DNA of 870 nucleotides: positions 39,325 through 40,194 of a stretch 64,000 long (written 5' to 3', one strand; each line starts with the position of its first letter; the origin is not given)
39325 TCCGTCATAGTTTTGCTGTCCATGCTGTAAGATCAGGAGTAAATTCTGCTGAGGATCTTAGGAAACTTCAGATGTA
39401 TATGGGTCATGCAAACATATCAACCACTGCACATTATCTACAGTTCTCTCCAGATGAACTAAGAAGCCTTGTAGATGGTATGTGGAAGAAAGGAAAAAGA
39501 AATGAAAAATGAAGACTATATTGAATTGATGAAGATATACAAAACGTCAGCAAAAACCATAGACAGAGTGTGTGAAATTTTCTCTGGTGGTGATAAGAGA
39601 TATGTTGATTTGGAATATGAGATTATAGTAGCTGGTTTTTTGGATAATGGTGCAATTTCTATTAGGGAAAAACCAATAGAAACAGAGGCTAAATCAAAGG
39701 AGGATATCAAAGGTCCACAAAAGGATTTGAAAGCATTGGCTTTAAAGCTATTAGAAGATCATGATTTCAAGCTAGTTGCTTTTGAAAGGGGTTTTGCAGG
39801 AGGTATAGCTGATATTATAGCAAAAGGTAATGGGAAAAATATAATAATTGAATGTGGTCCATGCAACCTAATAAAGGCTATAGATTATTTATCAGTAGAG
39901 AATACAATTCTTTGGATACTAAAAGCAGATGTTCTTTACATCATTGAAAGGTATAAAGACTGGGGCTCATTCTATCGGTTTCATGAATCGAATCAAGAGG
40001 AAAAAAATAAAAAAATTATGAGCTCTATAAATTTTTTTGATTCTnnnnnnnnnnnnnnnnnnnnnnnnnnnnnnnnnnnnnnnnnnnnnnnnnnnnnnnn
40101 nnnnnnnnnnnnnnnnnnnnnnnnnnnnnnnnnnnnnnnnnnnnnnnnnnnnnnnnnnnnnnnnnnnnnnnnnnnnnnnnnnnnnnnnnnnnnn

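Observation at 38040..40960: wHTH plus two tyrosine recombinases bracketed and subdivided by imperfect inverted repeats: candidate invertible or integrative module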

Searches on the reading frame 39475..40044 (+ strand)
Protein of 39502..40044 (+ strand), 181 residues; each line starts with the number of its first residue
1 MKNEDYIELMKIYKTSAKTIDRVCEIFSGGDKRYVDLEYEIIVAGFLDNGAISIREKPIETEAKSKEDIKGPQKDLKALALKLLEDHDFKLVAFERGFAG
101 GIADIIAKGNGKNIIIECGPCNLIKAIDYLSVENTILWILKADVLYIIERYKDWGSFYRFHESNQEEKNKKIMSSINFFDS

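Call 43: predict_structure(alignment_id=A2)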
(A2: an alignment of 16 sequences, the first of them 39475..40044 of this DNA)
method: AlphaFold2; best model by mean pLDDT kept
length: 190 residues; sequences in the alignment: 16
mean_pLDDT: 91.9   pTM: 0.86
mean pLDDT of the five models: 91.9, 91.9, 91.7, 89.7, 89.5
residues with pLDDT >= 90: 152; 70-90: 27; 50-70: 5; < 50: 6
segments of 3 or more residues with pLDDT < 50: 1-6
pLDDT, mean of each block of 10 residues (from residue 1): 51 95 97 93 93 98 96 88 95 96 94 97 97 95 97 97 98 93 75
secondary structure, 60 per line:
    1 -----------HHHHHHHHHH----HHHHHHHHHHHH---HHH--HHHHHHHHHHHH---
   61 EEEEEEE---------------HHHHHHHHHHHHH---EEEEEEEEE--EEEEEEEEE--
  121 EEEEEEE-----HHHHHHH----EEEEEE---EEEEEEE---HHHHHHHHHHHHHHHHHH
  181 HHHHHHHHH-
elements in order: H12-21 H26-37 H46-57 E61-67 H83-95 E99-107 E110-118 E121-127 H133-139 E144-149 E153-159 H163-189

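Call 46: fold_search(model_id=the predicted structure, library=pdb)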
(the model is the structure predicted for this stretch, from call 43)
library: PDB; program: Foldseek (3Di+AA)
matches with E <= 10: 246; with E <= 0.001: 0
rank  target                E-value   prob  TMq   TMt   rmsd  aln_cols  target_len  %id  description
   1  3fov                  2.8e-02  0.94  0.24  0.40   6.1        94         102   15  Crystal structure of protein RPA0323 of unknown function from Rhodopseudomonas palustris (released 2009-01-13)
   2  2vld_A                3.0e-02  0.98  0.28  0.23   7.5        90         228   17  crystal structure of a repair endonuclease from Pyrococcus abyssi (released 2009-05-19)
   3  7qoj_D                4.9e-02  0.09  0.15  0.13  15.9       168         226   12  Tail barrel assembly of the phicrAss001 virion with C12 symmetry imposed (released 2023-03-29)
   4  2vld_B                6.6e-02  0.87  0.26  0.22   9.1        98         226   15  crystal structure of a repair endonuclease from Pyrococcus abyssi (released 2009-05-19)
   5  5zyv_A                8.0e-02  0.72  0.30  0.29   7.1       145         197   12  Crystal structure of human MGME1 with single strand DNA2 and Ca2+ (released 2018-09-19)
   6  1y88                  1.5e-01  0.92  0.25  0.26   4.1        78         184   24  Crystal Structure of Protein of Unknown Function AF1548 (released 2004-12-21)
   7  6p4o_B                1.6e-01  0.14  0.25  0.12  20.2       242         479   10  Complex of XPB helicase with Bax1 endonuclease from Sulfurisphaera tokodaii at 3.15 Angstroms resolution (released 2020-06-03)
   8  6p4w_D                1.8e-01  0.57  0.26  0.15   7.8        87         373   13  XPB helicase in a complex with truncated Bax1 from Sulfurisphaera tokodaii at 2.96 Angstrom resolution (released 2020-06-03)
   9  4tkk_A                1.8e-01  0.41  0.23  0.32  13.0       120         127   18  Sulfolobus solfataricus HJC mutants (released 2015-08-12)
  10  4tkd_B                1.9e-01  0.33  0.22  0.33  10.7       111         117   20  Sulfolobus solfataricus HJC mutants (released 2015-08-12)
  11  3e42_A                1.9e-01  0.06  0.15  0.12  19.2       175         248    8  Q138F HincII bound to GTCGAC and Ca2+ (cocrystallized) (released 2008-08-26)
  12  6p4w_B                2.2e-01  0.66  0.28  0.15   7.7        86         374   12  XPB helicase in a complex with truncated Bax1 from Sulfurisphaera tokodaii at 2.96 Angstrom resolution (released 2020-06-03)
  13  6p4o_D                2.4e-01  0.11  0.23  0.11  20.4       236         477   14  Complex of XPB helicase with Bax1 endonuclease from Sulfurisphaera tokodaii at 3.15 Angstroms resolution (released 2020-06-03)
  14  3dnx                  2.9e-01  0.33  0.22  0.27   6.0        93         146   18  SPO1766 protein of unknown function from Silicibacter pomeroyi. (released 2008-09-02)
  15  5gke_A                3.0e-01  0.66  0.27  0.23   9.4       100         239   12  Structure of EndoMS-dsDNA1 complex (released 2016-11-02)
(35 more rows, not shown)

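Call 80: search_protein_families(library=pfam, proteins=[window:39502-40044:+], max_evalue=0.01)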
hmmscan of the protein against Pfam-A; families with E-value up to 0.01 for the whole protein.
window:39502-40044:+ (181 aa): 0 families
